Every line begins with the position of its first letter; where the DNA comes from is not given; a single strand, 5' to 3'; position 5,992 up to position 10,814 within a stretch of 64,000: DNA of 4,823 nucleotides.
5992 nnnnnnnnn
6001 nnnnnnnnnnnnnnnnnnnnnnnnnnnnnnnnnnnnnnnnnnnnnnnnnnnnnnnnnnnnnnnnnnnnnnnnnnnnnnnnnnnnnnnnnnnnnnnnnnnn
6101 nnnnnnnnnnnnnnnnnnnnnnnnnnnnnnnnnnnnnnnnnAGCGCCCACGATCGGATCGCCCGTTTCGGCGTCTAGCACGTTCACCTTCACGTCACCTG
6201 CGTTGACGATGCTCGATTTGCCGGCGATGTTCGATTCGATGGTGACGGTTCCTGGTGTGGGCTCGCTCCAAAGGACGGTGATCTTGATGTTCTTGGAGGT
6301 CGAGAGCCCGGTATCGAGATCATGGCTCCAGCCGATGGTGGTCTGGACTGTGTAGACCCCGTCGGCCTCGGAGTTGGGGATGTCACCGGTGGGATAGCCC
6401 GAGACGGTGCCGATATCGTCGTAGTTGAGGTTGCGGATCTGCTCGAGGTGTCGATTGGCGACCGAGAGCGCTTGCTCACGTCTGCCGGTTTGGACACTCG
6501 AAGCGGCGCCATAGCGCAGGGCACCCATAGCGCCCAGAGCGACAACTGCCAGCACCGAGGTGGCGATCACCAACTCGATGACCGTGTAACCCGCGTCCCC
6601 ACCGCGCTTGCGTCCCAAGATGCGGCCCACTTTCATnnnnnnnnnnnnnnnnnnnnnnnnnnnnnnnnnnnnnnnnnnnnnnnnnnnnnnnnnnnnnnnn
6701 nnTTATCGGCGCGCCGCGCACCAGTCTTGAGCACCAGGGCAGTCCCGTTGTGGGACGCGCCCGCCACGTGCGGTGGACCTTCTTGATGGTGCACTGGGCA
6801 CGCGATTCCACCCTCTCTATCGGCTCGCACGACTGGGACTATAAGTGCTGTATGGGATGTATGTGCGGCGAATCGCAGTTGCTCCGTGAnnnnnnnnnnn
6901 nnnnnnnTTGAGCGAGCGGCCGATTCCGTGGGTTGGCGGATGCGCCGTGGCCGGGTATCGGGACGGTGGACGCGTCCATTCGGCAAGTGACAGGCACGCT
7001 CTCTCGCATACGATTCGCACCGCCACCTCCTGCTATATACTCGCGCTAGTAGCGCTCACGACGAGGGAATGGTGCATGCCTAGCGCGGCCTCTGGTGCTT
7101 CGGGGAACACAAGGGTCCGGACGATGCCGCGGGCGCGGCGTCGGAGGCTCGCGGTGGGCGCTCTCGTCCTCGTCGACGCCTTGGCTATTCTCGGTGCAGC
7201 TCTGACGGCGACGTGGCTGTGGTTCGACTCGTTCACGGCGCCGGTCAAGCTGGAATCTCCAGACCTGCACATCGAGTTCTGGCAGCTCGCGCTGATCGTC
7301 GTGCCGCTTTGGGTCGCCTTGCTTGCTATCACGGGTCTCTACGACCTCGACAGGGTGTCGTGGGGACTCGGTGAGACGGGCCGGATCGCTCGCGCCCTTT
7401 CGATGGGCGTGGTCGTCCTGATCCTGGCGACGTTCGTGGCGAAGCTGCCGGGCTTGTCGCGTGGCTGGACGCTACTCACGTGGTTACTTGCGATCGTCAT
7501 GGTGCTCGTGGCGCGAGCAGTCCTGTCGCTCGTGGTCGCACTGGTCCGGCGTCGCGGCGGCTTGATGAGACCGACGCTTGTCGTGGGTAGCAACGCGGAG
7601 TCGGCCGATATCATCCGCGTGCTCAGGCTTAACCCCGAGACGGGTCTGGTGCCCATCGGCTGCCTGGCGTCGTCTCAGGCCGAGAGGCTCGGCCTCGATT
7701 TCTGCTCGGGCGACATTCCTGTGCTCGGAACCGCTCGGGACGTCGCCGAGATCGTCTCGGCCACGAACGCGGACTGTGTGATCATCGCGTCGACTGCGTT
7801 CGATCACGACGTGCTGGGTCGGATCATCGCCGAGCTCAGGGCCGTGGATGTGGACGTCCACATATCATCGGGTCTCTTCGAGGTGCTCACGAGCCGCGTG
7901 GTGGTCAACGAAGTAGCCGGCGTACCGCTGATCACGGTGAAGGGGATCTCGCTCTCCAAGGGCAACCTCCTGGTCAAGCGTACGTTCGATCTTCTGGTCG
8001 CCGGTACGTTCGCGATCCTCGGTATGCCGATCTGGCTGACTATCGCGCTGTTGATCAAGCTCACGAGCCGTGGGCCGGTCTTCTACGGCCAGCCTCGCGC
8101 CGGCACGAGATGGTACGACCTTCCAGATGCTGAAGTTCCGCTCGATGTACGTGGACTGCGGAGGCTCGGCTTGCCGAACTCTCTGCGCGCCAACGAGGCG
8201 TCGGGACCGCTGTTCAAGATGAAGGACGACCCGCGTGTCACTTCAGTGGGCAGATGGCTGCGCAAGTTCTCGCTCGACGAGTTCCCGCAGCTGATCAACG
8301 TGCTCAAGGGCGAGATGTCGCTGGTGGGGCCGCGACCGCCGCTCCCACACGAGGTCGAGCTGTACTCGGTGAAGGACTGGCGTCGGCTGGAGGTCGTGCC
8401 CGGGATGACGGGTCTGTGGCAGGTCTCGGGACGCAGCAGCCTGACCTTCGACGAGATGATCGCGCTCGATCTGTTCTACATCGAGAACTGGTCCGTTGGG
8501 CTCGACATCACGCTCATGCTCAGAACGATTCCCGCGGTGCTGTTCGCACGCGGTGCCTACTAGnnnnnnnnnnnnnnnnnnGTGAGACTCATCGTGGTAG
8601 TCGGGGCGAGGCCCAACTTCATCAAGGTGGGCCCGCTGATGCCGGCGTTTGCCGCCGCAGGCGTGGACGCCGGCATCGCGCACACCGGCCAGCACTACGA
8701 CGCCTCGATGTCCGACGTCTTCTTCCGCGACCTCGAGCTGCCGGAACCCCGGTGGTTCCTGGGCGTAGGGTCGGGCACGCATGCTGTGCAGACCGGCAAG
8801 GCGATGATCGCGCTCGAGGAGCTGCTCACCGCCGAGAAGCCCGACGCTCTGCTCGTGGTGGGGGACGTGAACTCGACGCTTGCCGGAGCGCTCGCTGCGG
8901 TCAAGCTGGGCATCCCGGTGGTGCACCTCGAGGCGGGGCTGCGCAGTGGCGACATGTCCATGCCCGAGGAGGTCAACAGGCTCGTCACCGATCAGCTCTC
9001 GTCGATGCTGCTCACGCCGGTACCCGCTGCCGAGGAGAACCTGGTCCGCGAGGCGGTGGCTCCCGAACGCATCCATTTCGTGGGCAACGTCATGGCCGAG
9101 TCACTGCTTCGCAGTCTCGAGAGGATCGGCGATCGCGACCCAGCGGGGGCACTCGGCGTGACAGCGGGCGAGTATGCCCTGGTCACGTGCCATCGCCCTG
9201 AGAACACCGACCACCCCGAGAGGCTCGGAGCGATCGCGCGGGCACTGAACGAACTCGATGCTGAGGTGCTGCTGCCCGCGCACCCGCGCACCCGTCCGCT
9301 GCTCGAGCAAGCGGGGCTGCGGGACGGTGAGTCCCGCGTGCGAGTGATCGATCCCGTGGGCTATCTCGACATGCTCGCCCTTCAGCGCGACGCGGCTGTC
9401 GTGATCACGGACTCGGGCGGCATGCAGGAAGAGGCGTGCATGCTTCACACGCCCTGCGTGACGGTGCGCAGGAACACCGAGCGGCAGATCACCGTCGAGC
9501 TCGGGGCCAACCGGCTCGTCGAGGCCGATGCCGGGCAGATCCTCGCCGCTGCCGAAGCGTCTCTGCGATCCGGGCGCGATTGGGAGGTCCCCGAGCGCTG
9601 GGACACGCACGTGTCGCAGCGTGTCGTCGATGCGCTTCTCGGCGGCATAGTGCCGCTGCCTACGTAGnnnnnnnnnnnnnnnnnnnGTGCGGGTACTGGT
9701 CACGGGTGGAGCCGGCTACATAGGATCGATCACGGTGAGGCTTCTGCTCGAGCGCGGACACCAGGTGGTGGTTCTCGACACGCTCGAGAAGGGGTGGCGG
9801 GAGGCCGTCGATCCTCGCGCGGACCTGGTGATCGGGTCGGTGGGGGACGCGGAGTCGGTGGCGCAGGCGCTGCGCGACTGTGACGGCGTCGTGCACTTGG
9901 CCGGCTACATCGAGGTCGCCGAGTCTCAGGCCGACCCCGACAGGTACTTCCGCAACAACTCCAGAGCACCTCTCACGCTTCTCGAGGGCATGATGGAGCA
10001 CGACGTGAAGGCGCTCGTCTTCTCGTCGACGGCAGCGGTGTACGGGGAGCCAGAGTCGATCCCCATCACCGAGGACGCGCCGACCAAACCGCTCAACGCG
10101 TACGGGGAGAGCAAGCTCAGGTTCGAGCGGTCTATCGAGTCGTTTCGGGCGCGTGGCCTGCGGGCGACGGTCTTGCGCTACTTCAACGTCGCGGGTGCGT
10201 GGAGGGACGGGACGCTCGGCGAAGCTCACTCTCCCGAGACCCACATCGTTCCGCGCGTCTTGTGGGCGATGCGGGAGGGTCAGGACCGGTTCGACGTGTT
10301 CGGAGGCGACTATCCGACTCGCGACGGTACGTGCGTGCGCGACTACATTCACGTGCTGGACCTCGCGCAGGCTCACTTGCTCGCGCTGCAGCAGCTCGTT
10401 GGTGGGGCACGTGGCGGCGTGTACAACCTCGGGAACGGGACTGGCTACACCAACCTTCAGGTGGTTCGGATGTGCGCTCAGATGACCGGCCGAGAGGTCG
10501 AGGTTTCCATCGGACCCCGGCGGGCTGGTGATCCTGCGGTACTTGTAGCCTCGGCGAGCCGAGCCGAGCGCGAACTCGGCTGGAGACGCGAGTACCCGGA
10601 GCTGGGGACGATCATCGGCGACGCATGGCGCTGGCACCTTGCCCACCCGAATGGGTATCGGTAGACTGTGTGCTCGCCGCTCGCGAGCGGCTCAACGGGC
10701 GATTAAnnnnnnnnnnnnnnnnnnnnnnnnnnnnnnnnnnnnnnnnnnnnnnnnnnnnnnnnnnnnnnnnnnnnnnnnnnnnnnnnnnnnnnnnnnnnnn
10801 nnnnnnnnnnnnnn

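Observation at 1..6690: pilV-pilW-pilX-like minor-pilin operon followed by a giant beta-propeller surface protein (PilY1-like arrangement) in a high-GC Gram-positive-type genome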

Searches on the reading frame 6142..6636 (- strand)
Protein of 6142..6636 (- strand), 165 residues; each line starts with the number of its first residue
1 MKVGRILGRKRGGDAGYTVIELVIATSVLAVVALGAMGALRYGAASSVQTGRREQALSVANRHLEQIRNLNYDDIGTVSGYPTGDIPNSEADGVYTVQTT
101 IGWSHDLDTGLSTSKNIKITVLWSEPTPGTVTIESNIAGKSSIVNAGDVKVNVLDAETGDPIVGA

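Call 48: search_solved_structures(query=A3, max_evalue=10, show_alignments=1)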
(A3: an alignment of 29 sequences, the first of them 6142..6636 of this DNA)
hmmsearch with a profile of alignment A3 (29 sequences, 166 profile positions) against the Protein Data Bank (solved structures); distinct sequences matched with E-value up to 10: 5.
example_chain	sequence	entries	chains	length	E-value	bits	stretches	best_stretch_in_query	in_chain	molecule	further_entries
9egp_A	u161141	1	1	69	0.067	16.1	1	6-55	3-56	Geopilin domain 1 protein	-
7tgg_A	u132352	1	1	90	0.15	14.9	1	5-48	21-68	Geopilin domain 1 protein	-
9laa_A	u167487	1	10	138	0.64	12.9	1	6-51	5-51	Type IV pilin protein PilA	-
9lab_B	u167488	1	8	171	0.66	12.9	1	9-35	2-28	MSHA major pilin subunit MshA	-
8qyd_F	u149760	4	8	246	1.7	11.5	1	16-68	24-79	Membrane protein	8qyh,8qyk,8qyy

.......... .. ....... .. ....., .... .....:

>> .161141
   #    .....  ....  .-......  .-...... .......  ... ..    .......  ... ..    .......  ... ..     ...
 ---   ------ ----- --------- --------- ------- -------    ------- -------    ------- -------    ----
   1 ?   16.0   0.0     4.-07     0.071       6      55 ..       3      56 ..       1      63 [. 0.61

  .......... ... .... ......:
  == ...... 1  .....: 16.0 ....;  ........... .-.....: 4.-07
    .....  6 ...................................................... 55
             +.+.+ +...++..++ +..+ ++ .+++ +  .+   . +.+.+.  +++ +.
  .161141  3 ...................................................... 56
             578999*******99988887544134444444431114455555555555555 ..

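Call 89: search_protein_families(library=ncbifam, alignment_id=A3, max_evalue=0.01)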
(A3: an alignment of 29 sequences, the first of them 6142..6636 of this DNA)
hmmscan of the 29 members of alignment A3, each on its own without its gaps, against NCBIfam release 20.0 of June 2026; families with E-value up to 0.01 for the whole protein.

A. member 1, window:6142-6636:- (165 aa): 3 families
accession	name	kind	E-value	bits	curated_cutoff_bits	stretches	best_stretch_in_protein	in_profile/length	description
NF041013.1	T4P_ComGE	equivalog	1e-05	25.6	49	1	16-66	5-55/83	competence type IV pilus minor pilin ComGE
TIGR02532.1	IV_pilin_GFxxxE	domain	0.0014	18.4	16.3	1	15-37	2-24/24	prepilin-type N-terminal cleavage/methylation domain-containing protein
NF038303.1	EPS_HpsB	equivalog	0.0023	17.9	150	1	14-69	2-57/211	hormogonium polysaccharide secretion pseudopilin HpsB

B. families by the number of members that match (of 29 scanned): 9 families
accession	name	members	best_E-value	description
NF041013.1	T4P_ComGE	24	2e-06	competence type IV pilus minor pilin ComGE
TIGR02523.1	type_IV_pilV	8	3.6e-05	type IV pilus modification protein PilV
TIGR02532.1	IV_pilin_GFxxxE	7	0.00036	prepilin-type N-terminal cleavage/methylation domain-containing protein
TIGR01707.1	gspI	5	0.0018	type II secretion system minor pseudopilin GspI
NF038303.1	EPS_HpsB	3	0.0019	hormogonium polysaccharide secretion pseudopilin HpsB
TIGR02599.1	TIGR02599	2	0.00023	Verru_Chthon cassette protein C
NF047828.1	T3SSXpsI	2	0.0026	type II secretion system protein XpsI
TIGR02598.1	TIGR02598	1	0.004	Verru_Chthon cassette protein B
NF041002.1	pilin_ComGF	1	0.0079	competence type IV pilus minor pilin ComGF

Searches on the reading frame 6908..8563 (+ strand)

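Call 21: search_protein_families(library=pfam, max_evalue=0.001, proteins=[window:6908-8563:+])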
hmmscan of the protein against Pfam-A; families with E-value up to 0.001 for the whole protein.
window:6908-8563:+ (551 aa): 2 families
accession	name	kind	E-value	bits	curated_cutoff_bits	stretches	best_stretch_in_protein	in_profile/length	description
PF02397.22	Bac_transf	-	2.6e-52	177.4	27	1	357-545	1-178/179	Bacterial sugar transferase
PF13727.12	CoA_binding_3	-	4e-17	63.2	25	1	141-319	2-173/175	CoA-binding domain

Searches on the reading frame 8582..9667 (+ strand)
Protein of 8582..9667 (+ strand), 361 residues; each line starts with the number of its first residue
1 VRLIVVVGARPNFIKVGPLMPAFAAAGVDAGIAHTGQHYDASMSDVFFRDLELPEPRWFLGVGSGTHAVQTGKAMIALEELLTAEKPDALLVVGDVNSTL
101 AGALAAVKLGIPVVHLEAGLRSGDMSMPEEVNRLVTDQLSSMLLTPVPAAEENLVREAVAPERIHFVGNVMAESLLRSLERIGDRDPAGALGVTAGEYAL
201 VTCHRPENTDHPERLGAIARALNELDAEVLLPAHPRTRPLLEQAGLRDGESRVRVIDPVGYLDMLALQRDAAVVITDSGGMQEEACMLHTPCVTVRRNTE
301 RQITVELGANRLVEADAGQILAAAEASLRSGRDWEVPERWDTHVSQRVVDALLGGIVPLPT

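Call 21: search_protein_families(library=pfam, max_evalue=0.001, proteins=[window:8582-9667:+])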
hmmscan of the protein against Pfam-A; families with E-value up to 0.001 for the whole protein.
window:8582-9667:+ (361 aa): 2 families
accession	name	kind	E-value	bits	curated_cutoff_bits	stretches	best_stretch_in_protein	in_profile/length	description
PF02350.25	Epimerase_2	-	8.1e-101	337.8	30.6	1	27-352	8-346/347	UDP-N-acetylglucosamine 2-epimerase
PF13579.12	Glyco_trans_4_4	-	1.9e-06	28.8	29.7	1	19-169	10-157/158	Glycosyl transferase 4-like domain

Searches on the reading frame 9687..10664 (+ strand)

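Call 21: search_protein_families(library=pfam, max_evalue=0.001, proteins=[window:9687-10664:+])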
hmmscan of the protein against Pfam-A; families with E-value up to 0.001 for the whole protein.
window:9687-10664:+ (325 aa): 10 families
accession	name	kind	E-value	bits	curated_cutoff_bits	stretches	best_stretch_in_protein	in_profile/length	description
PF01370.27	Epimerase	-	1e-55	189.2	20.9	1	3-249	1-240/240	NAD dependent epimerase/dehydratase family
PF16363.11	GDP_Man_Dehyd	-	6.7e-45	154.4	27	1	4-303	1-323/332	GDP-mannose 4,6 dehydratase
PF04321.23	RmlD_sub_bind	-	3e-18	66.4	27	1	1-166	1-149/287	RmlD substrate binding domain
PF01073.25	3Beta_HSD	-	6.8e-16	58.6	22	1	4-237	1-232/280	3-beta hydroxysteroid dehydrogenase/isomerase family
PF13460.12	NAD_binding_10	-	9.2e-13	48.9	27.2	1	7-164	1-142/184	NAD(P)H-binding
PF02719.21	Polysacc_synt_2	-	9.1e-11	41.9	20.2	1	3-170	1-173/293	Polysaccharide biosynthesis protein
PF05368.20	NmrA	-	1.2e-06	28.8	27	1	2-114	4-106/298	NmrA-like family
PF07993.18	NAD_binding_4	-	1.2e-06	28.3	20.1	1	56-176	80-215/258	Male sterility protein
PF03435.24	Sacchrp_dh_NADP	-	3.6e-05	24.5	25.1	1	8-76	5-80/129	Saccharopine dehydrogenase NADP binding domain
PF08659.16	KR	-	0.00049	20.5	22.6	0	3-122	3-144/180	KR domain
